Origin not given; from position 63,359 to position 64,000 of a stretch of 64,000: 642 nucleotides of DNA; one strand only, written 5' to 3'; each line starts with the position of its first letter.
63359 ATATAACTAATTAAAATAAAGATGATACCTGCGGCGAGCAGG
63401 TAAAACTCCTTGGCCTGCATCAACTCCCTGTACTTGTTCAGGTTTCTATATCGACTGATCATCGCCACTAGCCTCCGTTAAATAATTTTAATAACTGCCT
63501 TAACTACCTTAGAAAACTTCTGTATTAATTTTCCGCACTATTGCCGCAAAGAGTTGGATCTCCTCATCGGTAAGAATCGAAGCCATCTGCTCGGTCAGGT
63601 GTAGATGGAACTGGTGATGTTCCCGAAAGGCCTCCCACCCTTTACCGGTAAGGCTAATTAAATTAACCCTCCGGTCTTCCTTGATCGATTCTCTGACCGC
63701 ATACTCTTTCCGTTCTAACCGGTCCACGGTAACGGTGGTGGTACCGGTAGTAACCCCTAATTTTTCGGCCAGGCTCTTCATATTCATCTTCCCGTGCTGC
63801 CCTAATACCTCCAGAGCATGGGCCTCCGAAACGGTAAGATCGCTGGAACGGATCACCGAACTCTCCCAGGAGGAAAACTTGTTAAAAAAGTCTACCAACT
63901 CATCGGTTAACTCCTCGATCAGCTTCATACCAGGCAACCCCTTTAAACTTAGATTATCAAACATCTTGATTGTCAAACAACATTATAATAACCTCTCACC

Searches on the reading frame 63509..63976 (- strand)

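Call 14: search_protein_families(library=pfam, proteins=[window:63509-63976:-], max_evalue=0.00001)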
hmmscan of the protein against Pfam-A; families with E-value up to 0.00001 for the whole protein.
window:63509-63976:- (155 aa): 5 families
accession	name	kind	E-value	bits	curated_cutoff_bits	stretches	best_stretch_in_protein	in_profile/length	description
PF01047.28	MarR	-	3.7e-14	52.8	24.6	1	47-104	1-58/59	MarR family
PF12802.13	MarR_2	-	7e-12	45.8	27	1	45-103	1-60/61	MarR family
PF13601.12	HTH_34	-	4.2e-06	27.3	27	1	54-121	5-73/80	Winged helix DNA-binding domain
PF13463.12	HTH_27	-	4.6e-06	27.3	22.2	1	47-113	1-68/68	Winged helix DNA-binding domain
PF13412.12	HTH_24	-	5.1e-06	26.4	21.9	1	55-92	9-46/48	Winged helix-turn-helix DNA-binding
